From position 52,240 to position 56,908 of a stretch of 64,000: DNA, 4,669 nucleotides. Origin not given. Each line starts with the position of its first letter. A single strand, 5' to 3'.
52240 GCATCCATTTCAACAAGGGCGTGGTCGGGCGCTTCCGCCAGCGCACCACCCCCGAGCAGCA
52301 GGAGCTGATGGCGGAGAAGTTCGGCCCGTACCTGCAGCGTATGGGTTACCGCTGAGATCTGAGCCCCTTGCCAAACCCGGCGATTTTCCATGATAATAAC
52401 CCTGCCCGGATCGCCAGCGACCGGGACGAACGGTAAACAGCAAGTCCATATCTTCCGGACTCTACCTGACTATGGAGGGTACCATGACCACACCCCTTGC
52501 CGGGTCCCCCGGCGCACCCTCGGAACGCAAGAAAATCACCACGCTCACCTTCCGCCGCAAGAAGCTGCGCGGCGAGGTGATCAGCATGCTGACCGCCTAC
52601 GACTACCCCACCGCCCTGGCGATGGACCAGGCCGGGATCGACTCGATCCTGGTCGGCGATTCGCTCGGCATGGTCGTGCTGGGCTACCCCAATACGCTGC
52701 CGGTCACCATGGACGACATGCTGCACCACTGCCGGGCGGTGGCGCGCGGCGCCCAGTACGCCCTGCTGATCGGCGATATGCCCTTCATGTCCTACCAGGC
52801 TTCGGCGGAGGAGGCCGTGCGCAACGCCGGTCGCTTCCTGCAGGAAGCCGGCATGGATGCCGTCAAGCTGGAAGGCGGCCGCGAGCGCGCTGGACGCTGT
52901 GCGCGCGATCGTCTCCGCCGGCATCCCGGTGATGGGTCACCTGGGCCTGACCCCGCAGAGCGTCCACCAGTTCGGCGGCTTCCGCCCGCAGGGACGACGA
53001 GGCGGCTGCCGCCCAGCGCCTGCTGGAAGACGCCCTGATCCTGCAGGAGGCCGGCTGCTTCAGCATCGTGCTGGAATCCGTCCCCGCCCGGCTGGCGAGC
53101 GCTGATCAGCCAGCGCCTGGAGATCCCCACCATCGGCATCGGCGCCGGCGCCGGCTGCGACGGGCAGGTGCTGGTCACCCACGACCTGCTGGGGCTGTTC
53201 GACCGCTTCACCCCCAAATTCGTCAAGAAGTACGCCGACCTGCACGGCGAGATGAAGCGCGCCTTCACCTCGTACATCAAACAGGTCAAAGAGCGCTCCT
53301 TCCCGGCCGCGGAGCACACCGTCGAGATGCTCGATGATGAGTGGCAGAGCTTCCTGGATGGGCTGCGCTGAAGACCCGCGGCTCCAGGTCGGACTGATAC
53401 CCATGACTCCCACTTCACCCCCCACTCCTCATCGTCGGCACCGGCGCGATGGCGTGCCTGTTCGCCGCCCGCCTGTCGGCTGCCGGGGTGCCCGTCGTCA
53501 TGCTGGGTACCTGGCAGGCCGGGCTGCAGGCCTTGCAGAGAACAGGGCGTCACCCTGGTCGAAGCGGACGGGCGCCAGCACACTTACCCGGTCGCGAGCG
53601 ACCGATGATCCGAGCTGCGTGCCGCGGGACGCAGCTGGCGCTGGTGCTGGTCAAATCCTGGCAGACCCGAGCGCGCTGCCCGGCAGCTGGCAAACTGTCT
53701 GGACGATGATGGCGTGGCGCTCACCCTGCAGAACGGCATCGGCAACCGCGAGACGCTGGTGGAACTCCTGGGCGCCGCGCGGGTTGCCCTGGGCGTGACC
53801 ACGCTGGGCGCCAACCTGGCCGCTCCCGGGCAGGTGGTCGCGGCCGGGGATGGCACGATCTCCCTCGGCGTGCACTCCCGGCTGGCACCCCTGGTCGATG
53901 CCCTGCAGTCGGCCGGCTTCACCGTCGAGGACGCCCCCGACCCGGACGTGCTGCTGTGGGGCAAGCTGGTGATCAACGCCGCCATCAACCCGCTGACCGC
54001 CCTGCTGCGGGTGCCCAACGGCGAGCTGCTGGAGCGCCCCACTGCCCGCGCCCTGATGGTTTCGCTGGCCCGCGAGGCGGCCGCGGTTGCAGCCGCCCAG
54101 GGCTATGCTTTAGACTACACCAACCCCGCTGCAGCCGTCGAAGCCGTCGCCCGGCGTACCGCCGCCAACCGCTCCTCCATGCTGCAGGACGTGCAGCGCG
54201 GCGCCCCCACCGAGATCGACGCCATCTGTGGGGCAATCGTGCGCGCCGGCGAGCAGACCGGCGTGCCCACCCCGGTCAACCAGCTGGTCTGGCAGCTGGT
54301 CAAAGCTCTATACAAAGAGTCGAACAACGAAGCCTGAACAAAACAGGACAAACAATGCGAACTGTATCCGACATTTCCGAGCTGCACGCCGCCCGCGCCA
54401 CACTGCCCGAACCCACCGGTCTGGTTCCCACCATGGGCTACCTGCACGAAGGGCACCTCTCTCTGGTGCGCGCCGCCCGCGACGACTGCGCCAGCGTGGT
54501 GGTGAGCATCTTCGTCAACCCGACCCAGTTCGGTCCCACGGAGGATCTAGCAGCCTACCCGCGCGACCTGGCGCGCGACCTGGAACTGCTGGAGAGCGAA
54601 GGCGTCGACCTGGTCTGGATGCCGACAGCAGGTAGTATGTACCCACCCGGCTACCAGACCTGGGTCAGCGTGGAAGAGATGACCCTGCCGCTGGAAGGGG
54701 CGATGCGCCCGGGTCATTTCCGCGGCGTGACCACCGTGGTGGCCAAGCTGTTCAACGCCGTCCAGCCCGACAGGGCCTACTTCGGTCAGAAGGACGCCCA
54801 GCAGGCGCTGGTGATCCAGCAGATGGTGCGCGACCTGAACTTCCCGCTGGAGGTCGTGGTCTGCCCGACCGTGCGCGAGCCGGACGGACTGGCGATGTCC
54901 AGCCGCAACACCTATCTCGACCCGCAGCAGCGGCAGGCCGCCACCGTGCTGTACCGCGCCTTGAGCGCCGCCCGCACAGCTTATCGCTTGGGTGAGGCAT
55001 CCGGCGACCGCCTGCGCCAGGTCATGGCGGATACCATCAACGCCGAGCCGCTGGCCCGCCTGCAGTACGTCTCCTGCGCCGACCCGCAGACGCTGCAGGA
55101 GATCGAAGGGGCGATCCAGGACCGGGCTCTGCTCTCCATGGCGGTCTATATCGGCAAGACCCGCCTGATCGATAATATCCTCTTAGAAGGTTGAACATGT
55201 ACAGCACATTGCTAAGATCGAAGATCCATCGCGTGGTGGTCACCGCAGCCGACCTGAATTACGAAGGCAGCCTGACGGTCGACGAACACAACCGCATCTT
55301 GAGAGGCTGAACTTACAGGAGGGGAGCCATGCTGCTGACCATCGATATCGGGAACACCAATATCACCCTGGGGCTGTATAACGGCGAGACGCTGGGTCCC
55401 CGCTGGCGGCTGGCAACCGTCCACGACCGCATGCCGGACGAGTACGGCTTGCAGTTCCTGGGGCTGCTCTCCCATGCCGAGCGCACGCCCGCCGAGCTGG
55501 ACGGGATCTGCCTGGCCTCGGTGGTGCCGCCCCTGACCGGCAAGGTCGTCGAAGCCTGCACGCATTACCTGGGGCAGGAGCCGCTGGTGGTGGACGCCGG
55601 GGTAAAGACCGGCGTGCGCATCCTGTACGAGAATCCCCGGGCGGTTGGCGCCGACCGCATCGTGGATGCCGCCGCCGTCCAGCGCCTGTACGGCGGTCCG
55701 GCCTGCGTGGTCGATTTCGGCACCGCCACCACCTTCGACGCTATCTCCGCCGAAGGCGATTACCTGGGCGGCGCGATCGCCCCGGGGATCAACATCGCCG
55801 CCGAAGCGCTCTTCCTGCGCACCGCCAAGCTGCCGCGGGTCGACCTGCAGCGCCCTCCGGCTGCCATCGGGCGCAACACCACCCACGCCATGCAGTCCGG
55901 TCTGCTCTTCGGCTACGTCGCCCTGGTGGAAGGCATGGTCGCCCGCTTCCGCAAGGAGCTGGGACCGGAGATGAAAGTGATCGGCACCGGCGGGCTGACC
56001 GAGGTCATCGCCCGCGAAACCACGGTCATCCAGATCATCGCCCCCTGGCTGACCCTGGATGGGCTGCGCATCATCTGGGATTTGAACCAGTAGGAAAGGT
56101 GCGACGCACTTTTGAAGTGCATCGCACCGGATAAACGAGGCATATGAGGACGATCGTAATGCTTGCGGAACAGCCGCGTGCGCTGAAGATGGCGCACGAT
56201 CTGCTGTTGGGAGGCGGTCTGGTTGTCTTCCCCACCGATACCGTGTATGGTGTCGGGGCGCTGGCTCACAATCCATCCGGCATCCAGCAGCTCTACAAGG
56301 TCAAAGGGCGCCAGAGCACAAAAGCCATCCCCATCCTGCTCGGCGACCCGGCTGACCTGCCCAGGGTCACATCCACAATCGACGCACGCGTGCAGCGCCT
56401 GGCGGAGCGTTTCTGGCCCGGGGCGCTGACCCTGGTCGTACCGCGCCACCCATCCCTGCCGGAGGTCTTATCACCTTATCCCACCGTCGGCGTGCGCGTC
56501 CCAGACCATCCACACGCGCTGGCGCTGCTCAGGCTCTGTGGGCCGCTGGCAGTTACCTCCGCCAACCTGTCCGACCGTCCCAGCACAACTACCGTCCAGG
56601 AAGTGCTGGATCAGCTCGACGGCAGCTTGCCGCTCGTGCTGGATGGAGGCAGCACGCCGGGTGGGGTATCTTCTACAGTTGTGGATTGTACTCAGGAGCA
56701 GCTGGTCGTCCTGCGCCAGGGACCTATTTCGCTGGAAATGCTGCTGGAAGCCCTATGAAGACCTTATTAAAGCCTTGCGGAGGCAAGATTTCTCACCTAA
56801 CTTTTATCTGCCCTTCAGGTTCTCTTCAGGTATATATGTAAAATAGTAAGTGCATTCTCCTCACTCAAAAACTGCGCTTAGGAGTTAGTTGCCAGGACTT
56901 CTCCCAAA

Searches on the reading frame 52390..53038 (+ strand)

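Call 67: search_protein_families(library=pfam, proteins=[window:52390-52932:+, window:52472-53038:+], max_evalue=0.01)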
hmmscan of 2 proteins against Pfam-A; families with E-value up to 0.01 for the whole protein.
window:52390-52932:+ (180 aa): 0 families

window:52472-53038:+ (188 aa): 3 families
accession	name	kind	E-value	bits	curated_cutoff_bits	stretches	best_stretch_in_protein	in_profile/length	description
PF02548.21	Pantoate_transf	-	1.6e-49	169.1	28.7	1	21-140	1-120/259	Ketopantoate hydroxymethyltransferase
PF13714.12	PEP_mutase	-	2.5e-05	24.4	31.5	1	31-138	5-109/240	Phosphoenolpyruvate phosphomutase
PF22206.1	Cas_Csm6_6H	-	0.0086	16.3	23.4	0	23-50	2-29/53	CRISPR-associated protein Csm6 6H domain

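Call 71: search_protein_families(library=pfam, proteins=[window:52400-53038:+], max_evalue=0.1)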
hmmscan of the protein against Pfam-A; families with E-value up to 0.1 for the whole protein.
window:52400-53038:+ (212 aa): 3 families
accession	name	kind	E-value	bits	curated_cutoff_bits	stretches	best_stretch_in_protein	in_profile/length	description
PF02548.21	Pantoate_transf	-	2.2e-49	168.6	28.7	1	45-164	1-120/259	Ketopantoate hydroxymethyltransferase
PF13714.12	PEP_mutase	-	3.4e-05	24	31.5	1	55-162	5-109/240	Phosphoenolpyruvate phosphomutase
PF22206.1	Cas_Csm6_6H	-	0.01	16.1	23.4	1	47-74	2-29/53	CRISPR-associated protein Csm6 6H domain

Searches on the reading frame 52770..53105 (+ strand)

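Call 71: search_protein_families(library=pfam, proteins=[window:52770-53105:+], max_evalue=0.1)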
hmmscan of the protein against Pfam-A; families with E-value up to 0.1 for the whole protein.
window:52770-53105:+ (111 aa): 1 family
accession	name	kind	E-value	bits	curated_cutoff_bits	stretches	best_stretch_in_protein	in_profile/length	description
PF02548.21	Pantoate_transf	-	6.6e-14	52.4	28.7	1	39-77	118-156/259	Ketopantoate hydroxymethyltransferase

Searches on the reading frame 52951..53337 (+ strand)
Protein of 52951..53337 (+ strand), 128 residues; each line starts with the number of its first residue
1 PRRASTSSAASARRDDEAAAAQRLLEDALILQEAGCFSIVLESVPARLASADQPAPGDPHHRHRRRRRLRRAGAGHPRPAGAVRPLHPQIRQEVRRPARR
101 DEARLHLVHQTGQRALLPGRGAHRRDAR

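Call 71: search_protein_families(library=pfam, proteins=[window:52951-53337:+], max_evalue=0.1)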
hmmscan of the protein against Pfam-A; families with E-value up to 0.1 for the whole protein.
window:52951-53337:+ (128 aa): 1 family
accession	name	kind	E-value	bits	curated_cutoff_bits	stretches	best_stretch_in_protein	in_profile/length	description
PF02548.21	Pantoate_transf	-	2.2e-07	31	28.7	1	16-50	155-189/259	Ketopantoate hydroxymethyltransferase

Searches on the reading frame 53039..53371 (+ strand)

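Call 71: search_protein_families(library=pfam, proteins=[window:53039-53371:+], max_evalue=0.1)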
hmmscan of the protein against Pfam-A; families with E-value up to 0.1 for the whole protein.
window:53039-53371:+ (110 aa): 2 families
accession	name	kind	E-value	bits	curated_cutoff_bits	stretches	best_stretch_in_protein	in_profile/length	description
PF02548.21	Pantoate_transf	-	8.2e-29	101.2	28.7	1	22-90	190-258/259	Ketopantoate hydroxymethyltransferase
PF10234.14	Cluap1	-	0.046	13.6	25.8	1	55-88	220-253/268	Clusterin-associated protein-1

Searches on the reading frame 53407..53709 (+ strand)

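Call 71: search_protein_families(library=pfam, proteins=[window:53407-53709:+], max_evalue=0.1)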
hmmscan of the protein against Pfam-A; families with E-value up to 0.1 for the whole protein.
window:53407-53709:+ (100 aa): 3 families
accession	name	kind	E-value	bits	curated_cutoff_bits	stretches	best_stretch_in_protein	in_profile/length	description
PF02558.23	ApbA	-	1.4e-09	38.2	22.2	1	8-94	2-86/150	Ketopantoate reductase PanE/ApbA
PF13450.12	NAD_binding_8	-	0.056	14.2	21.9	1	9-33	1-25/68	NAD(P)-binding Rossmann-like domain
PF17930.7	LpxI_N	-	0.097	13.1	25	0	8-36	4-32/129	LpxI N-terminal domain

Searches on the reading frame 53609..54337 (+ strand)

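Call 67: search_protein_families(library=pfam, proteins=[window:53714-54337:+], max_evalue=0.01)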
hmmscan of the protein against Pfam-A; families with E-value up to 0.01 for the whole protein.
window:53714-54337:+ (207 aa): 2 families
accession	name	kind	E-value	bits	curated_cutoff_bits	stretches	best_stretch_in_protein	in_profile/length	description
PF08546.17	ApbA_C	-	1e-41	142.6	22.7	1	81-199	6-124/125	Ketopantoate reductase PanE/ApbA C terminal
PF02558.23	ApbA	-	1.7e-10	41.2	22.2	1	3-54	97-148/150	Ketopantoate reductase PanE/ApbA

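Call 71: search_protein_families(library=pfam, proteins=[window:53609-54337:+], max_evalue=0.1)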
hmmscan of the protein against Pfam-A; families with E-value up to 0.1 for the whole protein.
window:53609-54337:+ (242 aa): 3 families
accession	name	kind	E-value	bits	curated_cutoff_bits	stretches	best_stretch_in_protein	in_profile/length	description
PF08546.17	ApbA_C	-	1.5e-41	142.1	22.7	1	116-234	6-124/125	Ketopantoate reductase PanE/ApbA C terminal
PF02558.23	ApbA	-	5.8e-13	49.2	22.2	1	22-89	81-148/150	Ketopantoate reductase PanE/ApbA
PF21813.2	DUF6882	-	0.046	14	23.9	1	6-34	62-89/142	Family of unknown function (DUF6882)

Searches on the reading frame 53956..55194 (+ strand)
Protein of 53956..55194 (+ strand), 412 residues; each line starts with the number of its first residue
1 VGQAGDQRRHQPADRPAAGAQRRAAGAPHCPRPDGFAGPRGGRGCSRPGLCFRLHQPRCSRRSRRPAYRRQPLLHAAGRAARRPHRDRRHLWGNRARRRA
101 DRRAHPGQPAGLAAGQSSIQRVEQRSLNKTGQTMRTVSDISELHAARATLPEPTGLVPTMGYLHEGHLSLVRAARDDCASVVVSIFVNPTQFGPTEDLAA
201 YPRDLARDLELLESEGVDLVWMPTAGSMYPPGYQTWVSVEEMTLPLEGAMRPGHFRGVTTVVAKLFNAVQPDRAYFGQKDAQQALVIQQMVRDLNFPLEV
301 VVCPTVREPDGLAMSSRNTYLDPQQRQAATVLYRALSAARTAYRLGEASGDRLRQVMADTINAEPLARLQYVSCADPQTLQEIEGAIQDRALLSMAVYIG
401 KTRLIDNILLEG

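Call 67: search_protein_families(library=pfam, proteins=[window:53956-55194:+], max_evalue=0.01)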
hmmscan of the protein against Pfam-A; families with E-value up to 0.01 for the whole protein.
window:53956-55194:+ (412 aa): 1 family
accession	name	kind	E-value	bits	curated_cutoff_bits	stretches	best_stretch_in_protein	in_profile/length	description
PF02569.21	Pantoate_ligase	-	3.8e-108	361.1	20.7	1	134-408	3-267/268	Pantoate-beta-alanine ligase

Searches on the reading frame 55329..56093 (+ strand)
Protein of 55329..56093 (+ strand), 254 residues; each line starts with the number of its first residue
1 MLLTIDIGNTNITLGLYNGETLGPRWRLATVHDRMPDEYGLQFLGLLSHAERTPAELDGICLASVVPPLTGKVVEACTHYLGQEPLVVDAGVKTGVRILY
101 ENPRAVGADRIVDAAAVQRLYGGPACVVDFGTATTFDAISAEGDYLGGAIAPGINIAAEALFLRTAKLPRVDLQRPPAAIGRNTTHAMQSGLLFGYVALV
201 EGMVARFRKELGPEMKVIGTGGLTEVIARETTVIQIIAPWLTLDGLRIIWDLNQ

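Call 73: search_protein_families(library=pfam, proteins=[window:55329-56093:+], max_evalue=0.01)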
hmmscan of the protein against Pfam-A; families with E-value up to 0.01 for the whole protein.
window:55329-56093:+ (254 aa): 1 family
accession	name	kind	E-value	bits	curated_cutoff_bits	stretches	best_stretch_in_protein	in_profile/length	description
PF03309.20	Pan_kinase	-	2.3e-71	240.3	24.7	1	2-206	1-205/205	Type III pantothenate kinase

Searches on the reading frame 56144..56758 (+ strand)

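Call 73: search_protein_families(library=pfam, proteins=[window:56144-56758:+], max_evalue=0.01)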
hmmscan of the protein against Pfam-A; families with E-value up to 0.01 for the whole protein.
window:56144-56758:+ (204 aa): 1 family
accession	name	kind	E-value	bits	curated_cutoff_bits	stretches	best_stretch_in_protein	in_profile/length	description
PF01300.24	Sua5_yciO_yrdC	-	2.3e-54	184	25.1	1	20-193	2-178/178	Telomere recombination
